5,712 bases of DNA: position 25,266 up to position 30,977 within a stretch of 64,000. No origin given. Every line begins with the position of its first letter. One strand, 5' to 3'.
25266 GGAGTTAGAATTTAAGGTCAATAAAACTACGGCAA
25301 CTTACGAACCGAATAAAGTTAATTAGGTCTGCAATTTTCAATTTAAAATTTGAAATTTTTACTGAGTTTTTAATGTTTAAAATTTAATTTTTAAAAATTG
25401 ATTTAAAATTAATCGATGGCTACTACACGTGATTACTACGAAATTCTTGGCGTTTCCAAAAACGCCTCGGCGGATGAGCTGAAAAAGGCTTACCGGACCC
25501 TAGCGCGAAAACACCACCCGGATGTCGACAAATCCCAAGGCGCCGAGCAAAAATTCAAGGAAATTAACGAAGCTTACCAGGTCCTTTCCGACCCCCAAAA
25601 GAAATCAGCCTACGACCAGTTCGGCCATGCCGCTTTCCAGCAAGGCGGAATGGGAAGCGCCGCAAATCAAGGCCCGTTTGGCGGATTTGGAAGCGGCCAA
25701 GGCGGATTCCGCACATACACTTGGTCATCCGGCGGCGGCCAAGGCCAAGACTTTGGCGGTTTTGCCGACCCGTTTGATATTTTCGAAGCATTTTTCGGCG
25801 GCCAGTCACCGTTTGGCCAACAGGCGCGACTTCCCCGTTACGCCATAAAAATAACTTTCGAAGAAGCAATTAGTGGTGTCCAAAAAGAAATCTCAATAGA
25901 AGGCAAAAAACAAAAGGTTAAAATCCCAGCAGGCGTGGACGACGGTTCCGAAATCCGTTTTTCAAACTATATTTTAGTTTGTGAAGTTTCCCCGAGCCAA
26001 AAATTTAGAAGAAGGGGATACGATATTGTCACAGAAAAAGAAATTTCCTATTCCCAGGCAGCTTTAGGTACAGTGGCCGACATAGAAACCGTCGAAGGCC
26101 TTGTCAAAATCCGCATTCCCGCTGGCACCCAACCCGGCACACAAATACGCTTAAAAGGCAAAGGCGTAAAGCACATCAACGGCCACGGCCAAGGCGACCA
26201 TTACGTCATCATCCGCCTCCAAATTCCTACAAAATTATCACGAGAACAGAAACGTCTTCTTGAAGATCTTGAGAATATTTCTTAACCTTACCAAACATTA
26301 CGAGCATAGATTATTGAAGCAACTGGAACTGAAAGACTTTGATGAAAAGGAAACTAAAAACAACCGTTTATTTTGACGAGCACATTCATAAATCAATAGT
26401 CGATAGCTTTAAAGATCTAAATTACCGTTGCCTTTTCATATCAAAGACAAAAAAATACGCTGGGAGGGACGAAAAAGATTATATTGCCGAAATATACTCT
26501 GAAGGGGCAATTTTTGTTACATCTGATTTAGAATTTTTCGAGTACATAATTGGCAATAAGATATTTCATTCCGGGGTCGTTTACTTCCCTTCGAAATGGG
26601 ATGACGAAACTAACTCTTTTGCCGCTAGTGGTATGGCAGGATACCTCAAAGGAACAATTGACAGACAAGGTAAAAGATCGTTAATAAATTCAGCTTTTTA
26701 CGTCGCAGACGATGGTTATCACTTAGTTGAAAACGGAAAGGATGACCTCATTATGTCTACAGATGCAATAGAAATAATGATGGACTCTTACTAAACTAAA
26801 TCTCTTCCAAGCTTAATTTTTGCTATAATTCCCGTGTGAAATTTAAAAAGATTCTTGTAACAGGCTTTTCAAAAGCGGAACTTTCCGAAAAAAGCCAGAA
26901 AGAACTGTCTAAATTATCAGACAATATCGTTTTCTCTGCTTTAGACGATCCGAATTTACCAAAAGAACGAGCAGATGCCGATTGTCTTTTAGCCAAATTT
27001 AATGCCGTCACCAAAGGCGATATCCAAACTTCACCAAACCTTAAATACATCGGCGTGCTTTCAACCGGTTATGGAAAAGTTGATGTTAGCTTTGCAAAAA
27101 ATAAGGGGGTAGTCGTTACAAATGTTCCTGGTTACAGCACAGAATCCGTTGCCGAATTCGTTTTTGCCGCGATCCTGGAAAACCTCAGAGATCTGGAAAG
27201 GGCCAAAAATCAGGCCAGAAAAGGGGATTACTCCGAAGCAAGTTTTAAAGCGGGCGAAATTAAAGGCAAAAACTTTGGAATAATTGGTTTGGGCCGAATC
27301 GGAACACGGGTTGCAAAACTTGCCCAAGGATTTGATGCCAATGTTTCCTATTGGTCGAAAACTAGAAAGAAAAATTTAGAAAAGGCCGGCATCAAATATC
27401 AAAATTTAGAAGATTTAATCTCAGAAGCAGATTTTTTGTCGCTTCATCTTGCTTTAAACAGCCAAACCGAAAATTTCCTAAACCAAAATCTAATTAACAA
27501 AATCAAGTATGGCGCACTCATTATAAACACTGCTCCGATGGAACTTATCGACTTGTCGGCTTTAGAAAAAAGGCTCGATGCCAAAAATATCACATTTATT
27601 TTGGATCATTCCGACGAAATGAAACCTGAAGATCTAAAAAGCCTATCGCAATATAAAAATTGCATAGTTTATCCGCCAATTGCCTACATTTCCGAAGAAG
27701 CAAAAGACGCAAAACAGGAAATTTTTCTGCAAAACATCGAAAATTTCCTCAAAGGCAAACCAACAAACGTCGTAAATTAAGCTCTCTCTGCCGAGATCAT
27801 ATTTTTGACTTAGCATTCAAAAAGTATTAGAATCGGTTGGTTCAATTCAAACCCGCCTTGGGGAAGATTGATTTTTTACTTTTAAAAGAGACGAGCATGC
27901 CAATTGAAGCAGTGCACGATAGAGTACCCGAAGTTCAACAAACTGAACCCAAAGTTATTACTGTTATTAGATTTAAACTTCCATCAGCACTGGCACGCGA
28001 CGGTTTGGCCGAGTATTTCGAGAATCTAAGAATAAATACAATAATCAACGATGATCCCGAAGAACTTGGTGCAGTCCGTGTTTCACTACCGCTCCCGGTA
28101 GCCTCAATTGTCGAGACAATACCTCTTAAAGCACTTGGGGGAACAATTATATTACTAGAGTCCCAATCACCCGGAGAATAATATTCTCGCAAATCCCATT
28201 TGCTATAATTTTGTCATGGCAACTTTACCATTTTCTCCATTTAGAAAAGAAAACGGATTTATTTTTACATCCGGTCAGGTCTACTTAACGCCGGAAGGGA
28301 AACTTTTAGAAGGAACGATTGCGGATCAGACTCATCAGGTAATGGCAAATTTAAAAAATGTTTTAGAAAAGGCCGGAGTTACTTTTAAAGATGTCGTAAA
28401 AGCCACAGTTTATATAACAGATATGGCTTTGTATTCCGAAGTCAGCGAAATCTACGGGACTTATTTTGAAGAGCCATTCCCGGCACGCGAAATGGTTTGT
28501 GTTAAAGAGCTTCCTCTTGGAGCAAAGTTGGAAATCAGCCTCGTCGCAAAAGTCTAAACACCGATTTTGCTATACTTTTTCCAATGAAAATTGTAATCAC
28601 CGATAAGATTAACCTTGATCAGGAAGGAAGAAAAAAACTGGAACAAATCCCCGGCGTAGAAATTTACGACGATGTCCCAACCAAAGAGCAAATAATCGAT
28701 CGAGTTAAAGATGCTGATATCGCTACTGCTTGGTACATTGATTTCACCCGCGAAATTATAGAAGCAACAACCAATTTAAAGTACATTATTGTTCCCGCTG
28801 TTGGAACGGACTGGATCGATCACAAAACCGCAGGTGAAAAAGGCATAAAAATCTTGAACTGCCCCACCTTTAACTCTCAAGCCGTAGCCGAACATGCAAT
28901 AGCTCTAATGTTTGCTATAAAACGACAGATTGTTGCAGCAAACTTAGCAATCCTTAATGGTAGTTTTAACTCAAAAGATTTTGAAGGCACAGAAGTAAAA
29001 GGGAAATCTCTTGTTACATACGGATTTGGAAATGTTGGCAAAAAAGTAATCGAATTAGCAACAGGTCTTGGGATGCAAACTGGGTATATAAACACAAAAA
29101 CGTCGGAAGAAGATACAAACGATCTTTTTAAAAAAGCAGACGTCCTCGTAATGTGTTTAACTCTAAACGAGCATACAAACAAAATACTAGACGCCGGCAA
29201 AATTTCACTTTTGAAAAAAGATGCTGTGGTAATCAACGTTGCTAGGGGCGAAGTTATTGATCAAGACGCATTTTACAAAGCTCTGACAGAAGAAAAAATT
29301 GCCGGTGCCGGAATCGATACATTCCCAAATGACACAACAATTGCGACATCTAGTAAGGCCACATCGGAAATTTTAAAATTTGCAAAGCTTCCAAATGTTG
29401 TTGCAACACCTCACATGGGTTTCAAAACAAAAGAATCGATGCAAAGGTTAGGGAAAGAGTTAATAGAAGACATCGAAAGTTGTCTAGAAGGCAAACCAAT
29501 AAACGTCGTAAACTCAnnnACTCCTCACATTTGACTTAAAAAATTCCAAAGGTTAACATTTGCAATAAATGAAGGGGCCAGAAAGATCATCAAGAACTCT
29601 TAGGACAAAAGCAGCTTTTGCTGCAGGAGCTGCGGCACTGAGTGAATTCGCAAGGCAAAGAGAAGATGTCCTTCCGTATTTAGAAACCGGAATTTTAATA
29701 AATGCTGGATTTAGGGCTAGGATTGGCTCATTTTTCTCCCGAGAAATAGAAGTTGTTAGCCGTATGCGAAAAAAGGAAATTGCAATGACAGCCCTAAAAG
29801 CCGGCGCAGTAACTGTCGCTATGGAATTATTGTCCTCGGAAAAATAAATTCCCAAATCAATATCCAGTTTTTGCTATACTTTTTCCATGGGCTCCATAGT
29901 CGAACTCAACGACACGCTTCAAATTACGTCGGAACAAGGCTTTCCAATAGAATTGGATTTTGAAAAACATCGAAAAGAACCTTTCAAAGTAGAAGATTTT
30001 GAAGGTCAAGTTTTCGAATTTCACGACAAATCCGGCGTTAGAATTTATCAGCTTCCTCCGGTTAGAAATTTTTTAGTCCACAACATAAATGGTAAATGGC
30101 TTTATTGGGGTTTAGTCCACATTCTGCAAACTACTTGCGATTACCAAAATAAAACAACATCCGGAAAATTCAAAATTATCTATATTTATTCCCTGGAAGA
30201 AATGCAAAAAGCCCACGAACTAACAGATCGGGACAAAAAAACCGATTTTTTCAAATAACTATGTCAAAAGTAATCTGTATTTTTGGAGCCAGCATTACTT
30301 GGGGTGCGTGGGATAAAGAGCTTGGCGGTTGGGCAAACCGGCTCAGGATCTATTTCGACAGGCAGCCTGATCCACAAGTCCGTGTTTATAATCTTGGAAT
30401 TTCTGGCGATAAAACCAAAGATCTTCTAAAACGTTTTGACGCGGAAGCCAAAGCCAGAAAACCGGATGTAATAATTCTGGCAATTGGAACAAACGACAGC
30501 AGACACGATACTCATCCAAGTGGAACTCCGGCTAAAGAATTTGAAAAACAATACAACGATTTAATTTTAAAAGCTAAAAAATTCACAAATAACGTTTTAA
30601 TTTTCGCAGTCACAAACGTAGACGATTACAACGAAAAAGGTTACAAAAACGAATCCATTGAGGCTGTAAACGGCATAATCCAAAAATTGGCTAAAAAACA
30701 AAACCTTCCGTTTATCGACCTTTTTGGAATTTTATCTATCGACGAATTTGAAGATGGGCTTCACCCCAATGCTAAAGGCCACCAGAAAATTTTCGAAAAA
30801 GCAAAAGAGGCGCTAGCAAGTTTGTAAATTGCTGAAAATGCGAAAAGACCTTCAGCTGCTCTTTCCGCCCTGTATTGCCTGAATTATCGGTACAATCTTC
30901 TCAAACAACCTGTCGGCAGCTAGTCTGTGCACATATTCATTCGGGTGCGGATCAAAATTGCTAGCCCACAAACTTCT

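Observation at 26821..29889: Recurring extended -10 boxes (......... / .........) 6-7 nt before start codons, including an identical 18-nt promoter block duplicated before two different genes: widespread leaderless mRNAs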

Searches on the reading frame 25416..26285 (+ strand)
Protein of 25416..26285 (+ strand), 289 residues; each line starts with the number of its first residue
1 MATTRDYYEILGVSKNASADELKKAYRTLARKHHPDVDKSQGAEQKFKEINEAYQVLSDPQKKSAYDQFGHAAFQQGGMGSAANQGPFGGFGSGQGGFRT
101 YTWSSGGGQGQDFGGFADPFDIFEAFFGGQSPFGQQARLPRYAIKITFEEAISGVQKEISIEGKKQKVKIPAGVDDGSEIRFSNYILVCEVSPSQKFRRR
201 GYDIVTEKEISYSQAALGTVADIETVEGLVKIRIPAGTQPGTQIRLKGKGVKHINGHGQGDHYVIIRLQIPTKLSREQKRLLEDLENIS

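Call 6: search_protein_families(library=pfam, proteins=[window:25416-26285:+])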
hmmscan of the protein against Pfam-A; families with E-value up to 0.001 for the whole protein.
window:25416-26285:+ (289 aa): 2 families
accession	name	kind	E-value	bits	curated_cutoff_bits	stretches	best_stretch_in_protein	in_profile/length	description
PF01556.23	DnaJ_C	-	8.6e-33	114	26.6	1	141-271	2-152/152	DnaJ C terminal domain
PF00226.36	DnaJ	-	4.4e-27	94.4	27.8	1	6-67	1-63/63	DnaJ domain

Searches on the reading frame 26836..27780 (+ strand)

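Call 6: search_protein_families(library=pfam, proteins=[window:26836-27780:+])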
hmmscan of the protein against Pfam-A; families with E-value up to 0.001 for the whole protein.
window:26836-27780:+ (314 aa): 3 families
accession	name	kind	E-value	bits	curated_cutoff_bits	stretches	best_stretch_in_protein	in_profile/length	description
PF02826.25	2-Hacid_dh_C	-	5.7e-39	133.8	25.1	1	111-282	2-177/178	D-isomer specific 2-hydroxyacid dehydrogenase, NAD binding domain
PF00389.36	2-Hacid_dh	-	1.9e-24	86.3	24.6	1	16-314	7-134/134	D-isomer specific 2-hydroxyacid dehydrogenase, catalytic domain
PF03446.21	NAD_binding_2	-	5.9e-08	33.3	21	1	147-255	2-115/161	NAD binding domain of 6-phosphogluconate dehydrogenase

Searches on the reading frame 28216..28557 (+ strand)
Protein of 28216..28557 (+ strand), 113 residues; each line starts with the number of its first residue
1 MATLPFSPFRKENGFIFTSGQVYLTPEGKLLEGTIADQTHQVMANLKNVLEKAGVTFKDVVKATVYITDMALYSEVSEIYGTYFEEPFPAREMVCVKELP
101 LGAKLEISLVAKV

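Call 6: search_protein_families(library=pfam, proteins=[window:28216-28557:+])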
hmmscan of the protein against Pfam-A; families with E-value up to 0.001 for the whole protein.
window:28216-28557:+ (113 aa): 1 family
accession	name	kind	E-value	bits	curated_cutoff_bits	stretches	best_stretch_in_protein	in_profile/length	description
PF01042.26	Ribonuc_L-PSP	-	1.9e-32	112.2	27.3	1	3-112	8-120/121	Endoribonuclease L-PSP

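Call 47: find_encoding_contigs(protein=window:28216-28557:+, flank=200, max_places=10)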
Protein window:28216-28557:+ (113 aa): 12 contigs read that carry it; 2 places shown.
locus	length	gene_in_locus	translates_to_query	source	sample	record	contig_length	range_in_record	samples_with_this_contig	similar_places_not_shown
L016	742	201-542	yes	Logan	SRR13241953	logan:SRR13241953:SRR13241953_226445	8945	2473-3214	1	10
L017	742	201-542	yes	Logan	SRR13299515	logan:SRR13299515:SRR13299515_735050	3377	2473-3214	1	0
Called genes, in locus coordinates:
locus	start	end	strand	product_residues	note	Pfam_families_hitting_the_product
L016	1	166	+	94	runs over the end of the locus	-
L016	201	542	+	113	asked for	PF01042:Ribonuc_L-PSP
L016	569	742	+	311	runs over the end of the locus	PF00389:2-Hacid_dh, PF02826:2-Hacid_dh_C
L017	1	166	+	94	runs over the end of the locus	-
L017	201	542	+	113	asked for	PF01042:Ribonuc_L-PSP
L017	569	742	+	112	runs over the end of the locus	?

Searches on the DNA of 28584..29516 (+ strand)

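Call 67: search_rna_families(sources=[L003, L006, L009, L010, L013, L014, L015], threshold=gathering)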
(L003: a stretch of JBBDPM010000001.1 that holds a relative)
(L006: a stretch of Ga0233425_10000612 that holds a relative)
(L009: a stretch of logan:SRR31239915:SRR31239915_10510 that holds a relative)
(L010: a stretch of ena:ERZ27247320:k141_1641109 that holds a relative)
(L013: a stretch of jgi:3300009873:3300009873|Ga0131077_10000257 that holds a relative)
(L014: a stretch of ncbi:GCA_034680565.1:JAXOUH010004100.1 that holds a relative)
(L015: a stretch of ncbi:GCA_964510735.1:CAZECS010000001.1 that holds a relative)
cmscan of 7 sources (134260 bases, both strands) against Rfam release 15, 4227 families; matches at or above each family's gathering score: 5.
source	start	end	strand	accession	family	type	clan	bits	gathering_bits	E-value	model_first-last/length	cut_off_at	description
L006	5542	5613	+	RF00005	tRNA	Gene; tRNA;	CL00001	76.1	29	1.3e-14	1-71/71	no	tRNA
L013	1507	1580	+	RF00005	tRNA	Gene; tRNA;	CL00001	73.3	29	8.4e-14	1-71/71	no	tRNA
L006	20574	20645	-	RF00005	tRNA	Gene; tRNA;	CL00001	70.6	29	4.5e-13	1-71/71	no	tRNA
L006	17141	17211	-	RF00005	tRNA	Gene; tRNA;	CL00001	64.1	29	2.8e-11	1-71/71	no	tRNA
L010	5197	5267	+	RF00005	tRNA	Gene; tRNA;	CL00001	52.7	29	3.7e-08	1-71/71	no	tRNA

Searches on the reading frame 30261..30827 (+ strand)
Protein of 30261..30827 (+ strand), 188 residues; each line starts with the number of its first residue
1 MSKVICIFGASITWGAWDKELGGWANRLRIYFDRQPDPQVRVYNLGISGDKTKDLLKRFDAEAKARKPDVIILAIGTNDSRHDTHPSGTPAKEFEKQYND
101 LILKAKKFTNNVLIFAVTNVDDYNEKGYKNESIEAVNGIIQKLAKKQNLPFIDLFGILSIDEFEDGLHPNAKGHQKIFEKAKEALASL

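Call 6: search_protein_families(library=pfam, proteins=[window:30261-30827:+])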
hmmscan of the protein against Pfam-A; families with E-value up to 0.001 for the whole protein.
window:30261-30827:+ (188 aa): 4 families
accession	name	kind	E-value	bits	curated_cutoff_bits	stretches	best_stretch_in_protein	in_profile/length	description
PF13472.12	Lipase_GDSL_2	-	2.3e-28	100.3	32.9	1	7-175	1-177/178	GDSL-like Lipase/Acylhydrolase family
PF00657.28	Lipase_GDSL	-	3.4e-23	83.3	23.6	1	5-180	1-207/208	GDSL-like Lipase/Acylhydrolase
PF04311.20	DUF459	-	8.4e-06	25.7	27.2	1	44-159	36-154/197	Protein of unknown function (DUF459)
PF25182.1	NonGDSL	-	0.00072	19.4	80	1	18-157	44-175/220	Non-GDSL lipase-like family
